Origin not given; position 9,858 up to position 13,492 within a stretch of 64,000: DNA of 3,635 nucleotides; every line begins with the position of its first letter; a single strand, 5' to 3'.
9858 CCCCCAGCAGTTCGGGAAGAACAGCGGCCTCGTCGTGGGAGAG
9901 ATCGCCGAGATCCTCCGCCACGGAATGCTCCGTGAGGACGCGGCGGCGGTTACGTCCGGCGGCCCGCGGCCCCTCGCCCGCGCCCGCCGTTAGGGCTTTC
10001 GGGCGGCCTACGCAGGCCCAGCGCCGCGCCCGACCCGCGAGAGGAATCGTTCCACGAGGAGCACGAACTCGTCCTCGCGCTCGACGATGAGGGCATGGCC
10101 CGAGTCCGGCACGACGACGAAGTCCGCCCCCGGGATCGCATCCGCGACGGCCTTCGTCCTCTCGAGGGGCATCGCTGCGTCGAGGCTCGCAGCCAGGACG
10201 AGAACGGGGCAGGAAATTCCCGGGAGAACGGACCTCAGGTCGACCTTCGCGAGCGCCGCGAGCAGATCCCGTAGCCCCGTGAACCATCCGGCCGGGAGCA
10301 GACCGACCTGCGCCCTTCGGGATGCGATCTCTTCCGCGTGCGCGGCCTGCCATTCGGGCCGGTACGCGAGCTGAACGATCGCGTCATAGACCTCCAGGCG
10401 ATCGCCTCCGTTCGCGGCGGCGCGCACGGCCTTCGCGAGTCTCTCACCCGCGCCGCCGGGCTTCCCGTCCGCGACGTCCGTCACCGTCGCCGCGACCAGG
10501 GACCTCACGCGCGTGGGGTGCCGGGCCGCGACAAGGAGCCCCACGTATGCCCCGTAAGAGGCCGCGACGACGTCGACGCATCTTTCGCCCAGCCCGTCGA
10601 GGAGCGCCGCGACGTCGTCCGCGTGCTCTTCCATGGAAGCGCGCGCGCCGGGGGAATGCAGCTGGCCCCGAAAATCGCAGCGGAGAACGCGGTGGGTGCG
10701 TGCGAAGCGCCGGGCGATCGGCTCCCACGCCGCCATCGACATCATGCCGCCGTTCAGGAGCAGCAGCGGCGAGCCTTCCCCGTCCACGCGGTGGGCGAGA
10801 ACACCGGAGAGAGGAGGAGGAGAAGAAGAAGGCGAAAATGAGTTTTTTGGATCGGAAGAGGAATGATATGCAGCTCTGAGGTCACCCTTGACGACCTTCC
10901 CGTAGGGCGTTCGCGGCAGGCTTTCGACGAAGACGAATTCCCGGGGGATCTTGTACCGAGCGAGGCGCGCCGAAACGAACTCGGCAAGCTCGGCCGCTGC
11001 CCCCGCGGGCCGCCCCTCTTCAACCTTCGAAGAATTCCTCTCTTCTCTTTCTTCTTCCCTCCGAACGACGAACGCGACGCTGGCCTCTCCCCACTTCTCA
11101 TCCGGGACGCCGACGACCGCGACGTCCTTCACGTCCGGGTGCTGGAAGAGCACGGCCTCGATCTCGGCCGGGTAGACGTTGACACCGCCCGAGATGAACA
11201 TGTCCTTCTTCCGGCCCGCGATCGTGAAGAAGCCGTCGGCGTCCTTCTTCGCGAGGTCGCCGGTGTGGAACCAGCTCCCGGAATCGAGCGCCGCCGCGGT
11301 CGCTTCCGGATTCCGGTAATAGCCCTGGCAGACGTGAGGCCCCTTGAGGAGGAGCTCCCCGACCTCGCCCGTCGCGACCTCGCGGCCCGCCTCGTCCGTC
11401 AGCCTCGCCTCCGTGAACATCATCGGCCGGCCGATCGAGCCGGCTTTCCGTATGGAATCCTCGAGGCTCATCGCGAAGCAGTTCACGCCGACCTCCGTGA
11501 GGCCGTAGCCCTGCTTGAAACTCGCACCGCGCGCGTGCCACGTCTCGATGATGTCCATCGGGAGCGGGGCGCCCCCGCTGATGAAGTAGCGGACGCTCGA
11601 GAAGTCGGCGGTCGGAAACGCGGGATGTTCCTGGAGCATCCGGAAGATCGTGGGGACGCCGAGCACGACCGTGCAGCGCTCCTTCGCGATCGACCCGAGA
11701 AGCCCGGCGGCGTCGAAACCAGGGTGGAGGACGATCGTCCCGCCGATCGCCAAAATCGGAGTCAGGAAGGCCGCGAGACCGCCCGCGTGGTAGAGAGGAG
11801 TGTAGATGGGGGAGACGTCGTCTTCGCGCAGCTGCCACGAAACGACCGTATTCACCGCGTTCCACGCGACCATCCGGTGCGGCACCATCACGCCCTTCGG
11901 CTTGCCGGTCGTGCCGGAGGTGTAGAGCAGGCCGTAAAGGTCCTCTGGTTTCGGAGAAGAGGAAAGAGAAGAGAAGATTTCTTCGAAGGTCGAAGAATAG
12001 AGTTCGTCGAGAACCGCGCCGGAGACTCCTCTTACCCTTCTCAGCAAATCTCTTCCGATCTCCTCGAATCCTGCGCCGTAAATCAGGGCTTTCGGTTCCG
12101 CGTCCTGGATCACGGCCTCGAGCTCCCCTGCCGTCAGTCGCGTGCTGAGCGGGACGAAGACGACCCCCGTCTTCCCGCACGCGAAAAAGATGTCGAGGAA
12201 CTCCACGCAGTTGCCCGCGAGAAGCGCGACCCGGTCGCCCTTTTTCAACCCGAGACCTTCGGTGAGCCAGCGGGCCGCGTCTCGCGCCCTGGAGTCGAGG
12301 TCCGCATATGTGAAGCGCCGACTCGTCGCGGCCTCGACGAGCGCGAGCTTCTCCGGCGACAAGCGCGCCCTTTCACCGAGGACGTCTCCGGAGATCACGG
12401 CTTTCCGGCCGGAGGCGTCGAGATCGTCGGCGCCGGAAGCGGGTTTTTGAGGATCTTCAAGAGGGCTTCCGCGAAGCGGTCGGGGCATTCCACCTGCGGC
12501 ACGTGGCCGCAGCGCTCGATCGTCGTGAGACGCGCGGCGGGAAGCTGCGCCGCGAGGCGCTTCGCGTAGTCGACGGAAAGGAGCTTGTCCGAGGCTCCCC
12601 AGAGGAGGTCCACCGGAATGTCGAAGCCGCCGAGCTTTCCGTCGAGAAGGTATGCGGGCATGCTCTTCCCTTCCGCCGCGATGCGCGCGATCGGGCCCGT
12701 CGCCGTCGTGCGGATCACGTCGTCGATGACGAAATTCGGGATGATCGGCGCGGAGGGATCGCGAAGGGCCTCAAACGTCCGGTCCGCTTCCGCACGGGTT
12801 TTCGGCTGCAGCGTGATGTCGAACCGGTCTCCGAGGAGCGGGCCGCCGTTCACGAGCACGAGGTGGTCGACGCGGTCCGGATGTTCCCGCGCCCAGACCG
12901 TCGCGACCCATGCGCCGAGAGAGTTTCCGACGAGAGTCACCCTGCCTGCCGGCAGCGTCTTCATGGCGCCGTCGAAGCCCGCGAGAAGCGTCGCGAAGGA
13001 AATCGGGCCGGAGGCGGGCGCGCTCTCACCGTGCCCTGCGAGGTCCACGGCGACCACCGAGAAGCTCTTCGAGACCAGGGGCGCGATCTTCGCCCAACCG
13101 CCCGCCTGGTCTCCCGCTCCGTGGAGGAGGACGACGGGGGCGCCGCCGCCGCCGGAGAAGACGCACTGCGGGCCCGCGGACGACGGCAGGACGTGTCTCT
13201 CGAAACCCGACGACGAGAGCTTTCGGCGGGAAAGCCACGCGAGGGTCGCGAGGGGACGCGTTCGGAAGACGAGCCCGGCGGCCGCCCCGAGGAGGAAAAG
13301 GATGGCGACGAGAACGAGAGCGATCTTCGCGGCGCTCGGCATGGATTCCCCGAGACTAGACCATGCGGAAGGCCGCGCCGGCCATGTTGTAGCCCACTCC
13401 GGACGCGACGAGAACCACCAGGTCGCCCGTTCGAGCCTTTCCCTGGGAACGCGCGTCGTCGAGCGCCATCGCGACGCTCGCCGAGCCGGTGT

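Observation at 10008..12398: Adenylating enzyme fused to an alpha/beta hydrolase, translationally coupled to a second membrane-anchored alpha/beta hydrolase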

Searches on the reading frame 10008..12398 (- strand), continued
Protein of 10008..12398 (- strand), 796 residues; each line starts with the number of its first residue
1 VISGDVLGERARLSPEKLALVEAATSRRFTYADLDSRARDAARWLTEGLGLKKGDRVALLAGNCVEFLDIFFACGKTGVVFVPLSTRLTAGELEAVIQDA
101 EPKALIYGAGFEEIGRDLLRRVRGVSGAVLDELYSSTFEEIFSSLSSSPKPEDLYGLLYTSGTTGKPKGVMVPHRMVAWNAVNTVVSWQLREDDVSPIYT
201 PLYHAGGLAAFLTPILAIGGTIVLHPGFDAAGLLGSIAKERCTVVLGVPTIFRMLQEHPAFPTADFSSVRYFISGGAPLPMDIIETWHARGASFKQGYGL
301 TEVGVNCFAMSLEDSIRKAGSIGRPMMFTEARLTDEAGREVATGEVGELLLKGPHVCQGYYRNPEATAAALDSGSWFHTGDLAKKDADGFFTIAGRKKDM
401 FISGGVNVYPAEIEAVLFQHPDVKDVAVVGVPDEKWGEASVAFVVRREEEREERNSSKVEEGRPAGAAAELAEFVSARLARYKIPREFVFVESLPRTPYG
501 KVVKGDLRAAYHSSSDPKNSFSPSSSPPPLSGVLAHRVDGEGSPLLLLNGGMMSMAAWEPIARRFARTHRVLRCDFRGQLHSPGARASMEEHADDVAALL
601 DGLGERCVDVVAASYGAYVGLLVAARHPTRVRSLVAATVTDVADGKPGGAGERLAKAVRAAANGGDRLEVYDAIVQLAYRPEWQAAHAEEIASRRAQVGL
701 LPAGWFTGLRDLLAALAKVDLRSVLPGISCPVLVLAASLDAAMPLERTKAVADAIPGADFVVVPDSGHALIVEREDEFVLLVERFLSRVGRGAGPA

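Call 87: find_encoding_contigs(protein=P0301, flank=8000, max_places=2)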
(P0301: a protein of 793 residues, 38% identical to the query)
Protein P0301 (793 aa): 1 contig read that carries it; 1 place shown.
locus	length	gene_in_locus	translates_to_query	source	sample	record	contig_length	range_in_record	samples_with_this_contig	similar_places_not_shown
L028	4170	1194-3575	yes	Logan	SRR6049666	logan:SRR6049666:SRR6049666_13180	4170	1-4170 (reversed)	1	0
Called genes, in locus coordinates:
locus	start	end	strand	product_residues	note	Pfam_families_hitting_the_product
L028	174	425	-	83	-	-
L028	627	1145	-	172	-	PF07879:PHB_acc_N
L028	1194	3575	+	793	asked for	PF00561:Abhydrolase_1, PF03096:Ndr (weak), PF12146:Hydrolase_4, PF12697:Abhydrolase_6, PF20434:BD-FAE (faint), PF09752:ABHD18 (faint), PF00501:AMP-binding, PF13193:AMP-binding_C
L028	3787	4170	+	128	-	?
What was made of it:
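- A reverse ABH-ANL fusion lies next to a PhaR-type (PHB_acc_N) regulator gene (call 87).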

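Call 88: find_homologous_proteins(query=P0301, max_evalue=1e-30)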
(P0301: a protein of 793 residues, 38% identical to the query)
Query P0301 (793 aa): 1604 proteins with E <= 1e-30 among 8000 candidates; the best 120 are listed.
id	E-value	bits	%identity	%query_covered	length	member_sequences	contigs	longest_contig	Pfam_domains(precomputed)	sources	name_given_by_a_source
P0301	0.0e+0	1828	100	100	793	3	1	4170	PF12697.14,PF03096.21,PF00501.35,PF13193.13,PF00561.27,PF12146.16,PF20434.6,PF09752.16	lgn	-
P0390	0.0e+0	1165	61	100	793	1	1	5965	PF12697.14,PF00501.35,PF13193.13,PF00561.27,PF12146.16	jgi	jgi:fatty-acyl-CoA synthase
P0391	0.0e+0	1065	57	99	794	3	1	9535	PF12697.14,PF00501.35,PF13193.13,PF00561.27,PF12146.16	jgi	jgi:fatty-acyl-CoA synthase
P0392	0.0e+0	1024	56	99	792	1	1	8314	PF12697.14,PF00501.35,PF13193.13,PF00561.27,PF12146.16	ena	-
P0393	2.3e-297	1006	56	99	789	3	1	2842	PF12697.14,PF00501.35,PF13193.13,PF00561.27,PF12146.16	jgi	jgi:fatty-acyl-CoA synthase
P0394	4.3e-293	992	54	99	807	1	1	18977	PF12697.14,PF00501.35,PF13193.13,PF00561.27,PF12146.16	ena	-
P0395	7.6e-175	601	54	64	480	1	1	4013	PF00501.35,PF13193.13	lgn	-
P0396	2.3e-171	590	53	64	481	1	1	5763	PF00501.35,PF13193.13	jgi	-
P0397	4.5e-144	500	45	64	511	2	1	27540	PF00501.35,PF13193.13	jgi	-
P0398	1.4e-143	498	46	64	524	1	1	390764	PF00501.35,PF13193.13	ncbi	-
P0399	7.3e-143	495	47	64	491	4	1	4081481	PF00501.35,PF13193.13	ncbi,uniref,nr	ncbi:long-chain fatty acid--CoA ligase [Alkalihalophilus pseudofirmus]|uniref:acyl-CoA synthetase n=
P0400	1.8e-142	494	45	64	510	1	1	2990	PF00501.35,PF13193.13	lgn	-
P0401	1.9e-142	494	45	63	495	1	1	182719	PF00501.35,PF13193.13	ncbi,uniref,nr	ncbi:acyl-CoA synthetase [Hazenella coriacea]|uniref:Fatty-acyl-CoA synthase n=1 Tax=Hazenella coria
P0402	4.3e-142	493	44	63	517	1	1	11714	PF00501.35,PF13193.13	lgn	-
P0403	4.3e-142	493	45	64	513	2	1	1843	PF00501.35,PF13193.13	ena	-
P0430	3.5e-138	480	35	99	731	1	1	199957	PF12697.14,PF00501.35,PF13193.13,PF00561.27,PF12146.16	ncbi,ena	-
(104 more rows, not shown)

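Call 89: find_encoding_contigs(protein=P0394, flank=8000, max_places=1)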
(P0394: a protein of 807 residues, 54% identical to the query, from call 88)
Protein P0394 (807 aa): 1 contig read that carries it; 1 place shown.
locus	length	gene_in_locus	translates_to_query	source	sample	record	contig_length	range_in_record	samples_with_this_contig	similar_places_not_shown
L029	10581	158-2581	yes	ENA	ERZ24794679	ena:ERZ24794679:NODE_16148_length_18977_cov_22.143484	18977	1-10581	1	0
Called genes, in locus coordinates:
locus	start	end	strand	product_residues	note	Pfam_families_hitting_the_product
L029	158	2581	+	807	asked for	PF00561:Abhydrolase_1, PF12697:Abhydrolase_6, PF12146:Hydrolase_4, PF00501:AMP-binding, PF13193:AMP-binding_C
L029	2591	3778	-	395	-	PF00108:Thiolase_N, PF02803:Thiolase_C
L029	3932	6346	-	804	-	PF02737:3HCDH_N, PF00725:3HCDH, PF00378:ECH_1, PF16113:ECH_2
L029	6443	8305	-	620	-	PF02771:Acyl-CoA_dh_N, PF02770:Acyl-CoA_dh_M, PF00441:Acyl-CoA_dh_1, PF22924:ACOX_C_alpha1 (weak), PF08028:Acyl-CoA_dh_2 (weak), PF12806:Acyl-CoA_dh_C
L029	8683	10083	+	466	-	PF00072:Response_reg, PF00004:AAA (faint), PF00158:Sigma54_activat, PF14532:Sigma54_activ_2, PF07728:AAA_5 (weak), PF25601:AAA_lid_14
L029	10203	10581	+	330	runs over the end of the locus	PF04055:Radical_SAM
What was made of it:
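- Another reverse fusion lies beside thiolase, FadB-like and acyl-CoA dehydrogenase genes (call 89). One reverse fusion lies beside beta-oxidation genes (call 89).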

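Call 90: find_encoding_contigs(protein=P0391, flank=8000, max_places=1)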
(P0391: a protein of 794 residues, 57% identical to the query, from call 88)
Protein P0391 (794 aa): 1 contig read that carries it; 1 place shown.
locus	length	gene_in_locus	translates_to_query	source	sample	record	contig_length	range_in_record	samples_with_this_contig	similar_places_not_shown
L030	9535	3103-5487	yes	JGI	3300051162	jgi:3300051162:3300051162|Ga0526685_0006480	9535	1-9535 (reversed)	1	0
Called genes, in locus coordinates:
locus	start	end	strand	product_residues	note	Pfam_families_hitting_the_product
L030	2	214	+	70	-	?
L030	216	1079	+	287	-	-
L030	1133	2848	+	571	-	PF00501:AMP-binding, PF13193:AMP-binding_C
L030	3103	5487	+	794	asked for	PF00561:Abhydrolase_1, PF12146:Hydrolase_4, PF12697:Abhydrolase_6, PF00501:AMP-binding, PF13193:AMP-binding_C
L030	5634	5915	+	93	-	PF16367:RRM_7 (weak), PF00076:RRM_1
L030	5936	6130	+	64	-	-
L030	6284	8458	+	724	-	PF00004:AAA, PF00910:RNA_helicase (faint), PF05496:RuvB_N (weak), PF06068:TIP49 (weak), PF13191:AAA_16, PF17862:AAA_lid_3, PF00004:AAA, PF17862:AAA_lid_3, +18 more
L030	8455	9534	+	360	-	?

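Call 91: find_encoding_contigs(protein=P0430, flank=8000, max_places=1)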
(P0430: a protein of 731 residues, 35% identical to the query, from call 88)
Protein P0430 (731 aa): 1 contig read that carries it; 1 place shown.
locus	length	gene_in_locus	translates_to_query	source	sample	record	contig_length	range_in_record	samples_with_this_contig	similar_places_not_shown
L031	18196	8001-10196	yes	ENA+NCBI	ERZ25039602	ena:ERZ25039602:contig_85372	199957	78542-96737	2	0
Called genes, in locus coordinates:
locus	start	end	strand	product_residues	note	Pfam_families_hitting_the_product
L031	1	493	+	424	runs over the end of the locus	PF00749:tRNA-synt_1c, PF19269:Anticodon_2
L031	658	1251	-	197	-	-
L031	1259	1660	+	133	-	PF00072:Response_reg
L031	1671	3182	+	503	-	-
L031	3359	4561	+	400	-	PF13433:Peripla_BP_5, PF13458:Peripla_BP_6, PF01094:ANF_receptor (weak)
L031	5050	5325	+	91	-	-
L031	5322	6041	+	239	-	PF00005:ABC_tran, PF13304:AAA_21 (faint)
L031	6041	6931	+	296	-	PF02653:BPD_transp_2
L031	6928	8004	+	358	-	PF02653:BPD_transp_2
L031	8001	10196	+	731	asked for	PF00561:Abhydrolase_1, PF12146:Hydrolase_4, PF12697:Abhydrolase_6, PF00501:AMP-binding, PF13193:AMP-binding_C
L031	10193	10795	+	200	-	PF00440:TetR_N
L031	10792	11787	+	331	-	PF08545:ACP_syn_III, PF08541:ACP_syn_III_C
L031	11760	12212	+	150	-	PF01575:MaoC_dehydratas, PF13452:FAS1_DH_region (weak)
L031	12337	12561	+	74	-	-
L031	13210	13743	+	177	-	-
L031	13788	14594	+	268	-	PF00089:Trypsin, PF13365:Trypsin_2 (weak)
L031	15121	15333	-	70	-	-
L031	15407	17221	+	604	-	PF00027:cNMP_binding, PF01734:Patatin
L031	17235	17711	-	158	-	-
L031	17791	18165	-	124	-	PF02537:CRCB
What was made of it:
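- An unclassified metagenome contig (L031) has a LIV-type importer, an ABH-ANL fusion in reverse order, TetR, a FabH-like gene and a MaoC dehydratase (call 91).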

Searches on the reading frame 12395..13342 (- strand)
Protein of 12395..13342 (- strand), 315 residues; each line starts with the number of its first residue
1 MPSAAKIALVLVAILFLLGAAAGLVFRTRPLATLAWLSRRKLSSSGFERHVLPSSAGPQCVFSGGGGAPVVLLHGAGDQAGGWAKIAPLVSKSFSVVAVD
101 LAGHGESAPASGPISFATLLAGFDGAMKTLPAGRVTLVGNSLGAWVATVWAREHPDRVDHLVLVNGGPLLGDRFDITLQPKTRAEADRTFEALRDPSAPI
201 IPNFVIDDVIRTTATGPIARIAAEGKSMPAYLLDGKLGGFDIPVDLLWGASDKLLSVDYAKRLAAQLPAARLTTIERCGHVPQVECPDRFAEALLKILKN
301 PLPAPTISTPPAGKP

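Call 6: search_protein_families(library=pfam, proteins=[window:12395-13342:-], max_evalue=0.01)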
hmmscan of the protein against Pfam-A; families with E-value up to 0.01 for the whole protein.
window:12395-13342:- (315 aa): 4 families
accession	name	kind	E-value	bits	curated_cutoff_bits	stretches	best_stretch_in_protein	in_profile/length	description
PF00561.26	Abhydrolase_1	-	1.4e-26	94.1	25.8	2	69-170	2-103/245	alpha/beta hydrolase fold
PF12697.13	Abhydrolase_6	-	5.2e-24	86.6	26.3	1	70-293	1-217/217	Alpha/beta hydrolase family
PF12146.15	Hydrolase_4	-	2.6e-15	56.8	27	1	69-165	6-108/239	Serine aminopeptidase, S33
PF03096.20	Ndr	-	0.00028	20.2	23.3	0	92-165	54-131/283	Ndr family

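Call 7: search_protein_families(library=ncbifam, proteins=[window:12395-13342:-], max_evalue=0.01)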
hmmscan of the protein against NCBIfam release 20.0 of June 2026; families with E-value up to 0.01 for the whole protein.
window:12395-13342:- (315 aa): 31 families (the best 25 are shown)
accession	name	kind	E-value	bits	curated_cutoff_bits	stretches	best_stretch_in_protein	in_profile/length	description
NF011457.0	PRK14875.1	equivalog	6.1e-29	101.1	307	1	64-299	128-370/372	acetoin dehydrogenase dihydrolipoyllysine-residue acetyltransferase subunit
NF051488.1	bifunc_PcaDC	exception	1.2e-25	90.5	390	1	68-300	13-252/375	bifunctional 3-oxoadipate enol-lactonase/4-carboxymuconolactone decarboxylase PcaDC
TIGR02427.1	protocat_pcaD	equivalog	5.9e-22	78.3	255.85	1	69-298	14-250/251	3-oxoadipate enol-lactonase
NF045632.1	hydroxlase_HsaD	equivalog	9.3e-22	77.3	400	2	67-168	34-139/290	4,5:9,10-diseco-3-hydroxy-5,9,17-trioxoandrosta-1(10),2-diene-4-oate hydrolase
TIGR03695.1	menH_SHCHC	equivalog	1.5e-21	77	208.55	2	69-171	4-109/252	2-succinyl-6-hydroxy-2,4-cyclohexadiene-1-carboxylate synthase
NF051487.1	bifunc_PcaCD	exception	1.8e-20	73.4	430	1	68-299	173-412/413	bifunctional 4-carboxymuconolactone decarboxylase/3-oxoadipate enol-lactonase PcaCD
TIGR01738.1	bioH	equivalog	3.4e-20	72.7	206.95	1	67-296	4-243/245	pimeloyl-ACP methyl ester esterase BioH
TIGR03343.1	biphenyl_bphD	equivalog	1.1e-18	67.5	462.15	2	64-172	27-139/282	2-hydroxy-6-oxo-6-phenylhexa-2,4-dienoate hydrolase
NF050089.1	i_nPHAscl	equivalog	1.5e-15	57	300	2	64-173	15-124/288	intracellular short-chain-length polyhydroxyalkanoate depolymerase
TIGR03611.1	RutD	equivalog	4.4e-15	55.8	238.5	2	68-166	14-113/258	pyrimidine utilization protein D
TIGR03056.1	bchO_mg_che_rel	equivalog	1.6e-14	53.6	172.55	2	61-166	20-128/278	alpha/beta fold hydrolase BchO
NF052614.1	AB_fold_OlsI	equivalog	2.7e-13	50.1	385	2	239-302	195-259/272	ornithine lipid biosynthesis O-acyltransferase OlsI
NF002938.0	PRK03592.1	equivalog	3e-13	49.8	241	1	65-197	28-154/298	haloalkane dehalogenase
NF008340.0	PRK11126.1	equivalog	5e-11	42.3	261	1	70-168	17-113/255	2-succinyl-6-hydroxy-2,4-cyclohexadiene-1-carboxylate synthase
NF007674.0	PRK10349.1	equivalog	1.7e-10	41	449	1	64-173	10-114/256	pimeloyl-ACP methyl ester esterase BioH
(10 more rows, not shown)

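Call 46: search_solved_structures(query=window:12395-13342:-, max_evalue=1e-8)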
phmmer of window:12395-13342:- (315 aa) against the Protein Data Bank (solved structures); distinct sequences matched with E-value up to 1e-8: 65 (the best 60 are shown).
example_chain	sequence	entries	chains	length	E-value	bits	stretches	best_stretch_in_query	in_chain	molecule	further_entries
6i8w_A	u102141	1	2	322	3.3e-20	75.9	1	11-293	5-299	Alpha/beta fold hydrolase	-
2og1_A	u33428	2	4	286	9.6e-18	67.8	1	64-170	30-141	2-hydroxy-6-oxo-6-phenylhexa-2,4-dienoate hydrolase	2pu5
2rht_A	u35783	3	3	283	2.5e-17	66.4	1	64-170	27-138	2-hydroxy-6-oxo-6-phenylhexa-2,4-dienoate hydrolase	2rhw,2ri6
2puh_A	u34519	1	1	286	2.5e-17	66.4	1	64-170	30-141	2-hydroxy-6-oxo-6-phenylhexa-2,4-dienoate hydrolase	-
10xn_A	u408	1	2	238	2.7e-17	66.3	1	47-168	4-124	Triacylglycerol lipase related protein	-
5jz9_A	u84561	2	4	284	5.5e-17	65.3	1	65-297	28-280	4,5:9,10-diseco-3-hydroxy-5,9,17-trioxoandrosta-1(10),2-diene-4-oate hydrolase | 2-hydroxy-6-oxo-6-phenylhexa-2,4-dienoate hydrolase BphD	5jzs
7zjt_A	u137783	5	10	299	6e-17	65.1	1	65-297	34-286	4,5:9,10-diseco-3-hydroxy-5,9,17-trioxoandrosta-1(10),2-diene-4-oate hydrolase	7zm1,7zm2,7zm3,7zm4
2vf2_A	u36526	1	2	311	7e-17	64.9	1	65-297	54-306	2-HYDROXY-6-OXO-6-PHENYLHEXA-2,4-DIENOATE HYDROLASE BPHD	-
5jzb_A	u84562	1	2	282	7.3e-17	64.9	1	65-296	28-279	4,5:9,10-diseco-3-hydroxy-5,9,17-trioxoandrosta-1(10),2-diene-4-oate hydrolase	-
3v1k_A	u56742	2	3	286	1.3e-16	64.1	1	64-170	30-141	2-hydroxy-6-oxo-6-phenylhexa-2,4-dienoate hydrolase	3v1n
2wud_A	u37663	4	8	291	1.5e-16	63.9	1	65-297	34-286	2-HYDROXY-6-OXO-6-PHENYLHEXA-2,4-DIENOATE HYDROLASE BPHD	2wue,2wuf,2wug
4f0j_A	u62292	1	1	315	3.2e-16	62.8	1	66-166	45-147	Probable hydrolytic enzyme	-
3v1l_A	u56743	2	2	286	3.3e-16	62.7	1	64-170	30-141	2-hydroxy-6-oxo-6-phenylhexa-2,4-dienoate hydrolase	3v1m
7dq9_A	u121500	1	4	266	5.7e-16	61.9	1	62-298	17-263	Predicted hydrolases or acyltransferases (Alpha/beta hydrolase superfamily)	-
2pu7_A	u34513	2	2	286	6.4e-16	61.8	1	64-170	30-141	2-hydroxy-6-oxo-6-phenylhexa-2,4-dienoate hydrolase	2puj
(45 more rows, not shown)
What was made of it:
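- ABH1 is closest to PlaF, and the alignment includes the membrane helix (call 46).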
